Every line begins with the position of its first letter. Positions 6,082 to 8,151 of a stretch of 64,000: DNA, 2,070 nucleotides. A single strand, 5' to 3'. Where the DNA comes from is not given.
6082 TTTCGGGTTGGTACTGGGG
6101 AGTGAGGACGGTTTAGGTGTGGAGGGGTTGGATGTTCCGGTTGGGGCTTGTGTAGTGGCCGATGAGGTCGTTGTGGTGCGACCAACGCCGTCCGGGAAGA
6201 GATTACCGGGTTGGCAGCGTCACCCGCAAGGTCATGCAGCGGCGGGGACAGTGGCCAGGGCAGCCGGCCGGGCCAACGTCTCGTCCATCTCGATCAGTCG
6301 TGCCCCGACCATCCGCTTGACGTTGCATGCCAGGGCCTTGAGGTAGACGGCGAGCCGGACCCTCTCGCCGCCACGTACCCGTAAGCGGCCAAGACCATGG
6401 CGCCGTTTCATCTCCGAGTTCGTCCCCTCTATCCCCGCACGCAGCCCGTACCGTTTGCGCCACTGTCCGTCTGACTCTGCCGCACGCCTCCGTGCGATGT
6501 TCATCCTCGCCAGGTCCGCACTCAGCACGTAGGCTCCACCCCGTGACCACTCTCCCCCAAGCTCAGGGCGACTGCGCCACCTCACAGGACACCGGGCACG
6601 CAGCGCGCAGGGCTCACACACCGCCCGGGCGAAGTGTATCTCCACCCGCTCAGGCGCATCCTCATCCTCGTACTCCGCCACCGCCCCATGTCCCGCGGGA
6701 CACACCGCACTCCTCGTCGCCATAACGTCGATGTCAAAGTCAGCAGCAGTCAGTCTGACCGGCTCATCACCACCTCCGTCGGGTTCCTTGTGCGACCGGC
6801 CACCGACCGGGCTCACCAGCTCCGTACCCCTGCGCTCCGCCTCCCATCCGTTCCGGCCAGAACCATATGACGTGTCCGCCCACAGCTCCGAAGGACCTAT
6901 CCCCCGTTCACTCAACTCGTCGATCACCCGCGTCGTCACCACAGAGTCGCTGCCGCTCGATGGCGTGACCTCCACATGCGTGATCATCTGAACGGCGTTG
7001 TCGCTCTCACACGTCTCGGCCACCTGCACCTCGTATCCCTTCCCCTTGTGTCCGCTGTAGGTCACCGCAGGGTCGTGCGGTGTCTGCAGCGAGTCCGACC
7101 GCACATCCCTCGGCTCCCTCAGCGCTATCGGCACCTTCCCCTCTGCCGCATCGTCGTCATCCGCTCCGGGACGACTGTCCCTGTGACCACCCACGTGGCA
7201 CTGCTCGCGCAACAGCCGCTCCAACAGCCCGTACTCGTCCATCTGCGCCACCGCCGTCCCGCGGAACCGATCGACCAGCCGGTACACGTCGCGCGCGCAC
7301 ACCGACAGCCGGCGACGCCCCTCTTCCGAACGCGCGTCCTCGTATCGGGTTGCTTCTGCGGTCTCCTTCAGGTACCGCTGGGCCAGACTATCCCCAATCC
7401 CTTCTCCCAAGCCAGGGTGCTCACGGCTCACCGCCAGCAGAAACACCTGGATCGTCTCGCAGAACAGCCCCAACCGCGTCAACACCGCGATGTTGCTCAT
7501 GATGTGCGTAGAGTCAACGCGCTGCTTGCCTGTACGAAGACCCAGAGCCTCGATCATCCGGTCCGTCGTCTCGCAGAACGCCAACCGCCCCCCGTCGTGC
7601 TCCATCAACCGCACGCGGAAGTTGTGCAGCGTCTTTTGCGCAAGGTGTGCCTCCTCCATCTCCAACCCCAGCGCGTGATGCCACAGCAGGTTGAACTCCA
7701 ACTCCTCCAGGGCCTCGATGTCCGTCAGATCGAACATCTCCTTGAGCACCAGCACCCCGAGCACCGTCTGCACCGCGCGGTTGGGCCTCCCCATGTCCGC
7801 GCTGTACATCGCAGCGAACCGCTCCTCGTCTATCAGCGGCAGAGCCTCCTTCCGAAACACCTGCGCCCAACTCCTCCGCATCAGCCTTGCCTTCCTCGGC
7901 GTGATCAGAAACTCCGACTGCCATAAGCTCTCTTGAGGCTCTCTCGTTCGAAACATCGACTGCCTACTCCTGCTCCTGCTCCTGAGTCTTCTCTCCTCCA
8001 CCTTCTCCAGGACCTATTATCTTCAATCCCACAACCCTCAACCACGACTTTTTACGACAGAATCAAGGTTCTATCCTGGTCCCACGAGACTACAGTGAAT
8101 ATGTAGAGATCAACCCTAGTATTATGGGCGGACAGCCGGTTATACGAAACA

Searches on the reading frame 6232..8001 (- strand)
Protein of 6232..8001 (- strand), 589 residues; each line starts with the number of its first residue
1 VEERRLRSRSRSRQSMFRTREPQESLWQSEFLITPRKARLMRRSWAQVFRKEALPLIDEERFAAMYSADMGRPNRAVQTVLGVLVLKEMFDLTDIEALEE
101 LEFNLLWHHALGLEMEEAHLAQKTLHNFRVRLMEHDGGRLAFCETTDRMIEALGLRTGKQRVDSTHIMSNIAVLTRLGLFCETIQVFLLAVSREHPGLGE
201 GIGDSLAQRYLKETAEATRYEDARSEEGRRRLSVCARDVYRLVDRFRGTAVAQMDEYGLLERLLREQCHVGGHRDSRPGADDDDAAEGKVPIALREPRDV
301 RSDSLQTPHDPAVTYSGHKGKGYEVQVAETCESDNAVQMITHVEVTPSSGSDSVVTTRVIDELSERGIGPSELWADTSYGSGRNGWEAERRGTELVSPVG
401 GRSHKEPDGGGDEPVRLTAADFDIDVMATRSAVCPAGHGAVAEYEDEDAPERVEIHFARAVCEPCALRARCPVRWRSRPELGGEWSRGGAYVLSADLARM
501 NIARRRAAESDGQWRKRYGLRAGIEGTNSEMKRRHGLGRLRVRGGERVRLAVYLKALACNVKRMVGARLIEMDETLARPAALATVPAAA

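Call 50: search_protein_families(library=pfam, proteins=[window:6232-8001:-], max_evalue=0.001)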
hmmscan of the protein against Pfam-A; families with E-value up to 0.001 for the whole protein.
window:6232-8001:- (589 aa): 3 families
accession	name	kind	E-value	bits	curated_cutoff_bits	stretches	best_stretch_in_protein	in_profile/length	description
PF13751.12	DDE_Tnp_1_6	-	8.3e-17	62.1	25.1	1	433-565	1-125/125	Transposase DDE domain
PF05598.16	DUF772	-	8.1e-09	35.8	23.1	1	71-138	1-67/74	Transposase domain (DUF772)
PF01609.27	DDE_Tnp_1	-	1.4e-08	35.2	23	1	304-560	13-199/200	Transposase DDE domain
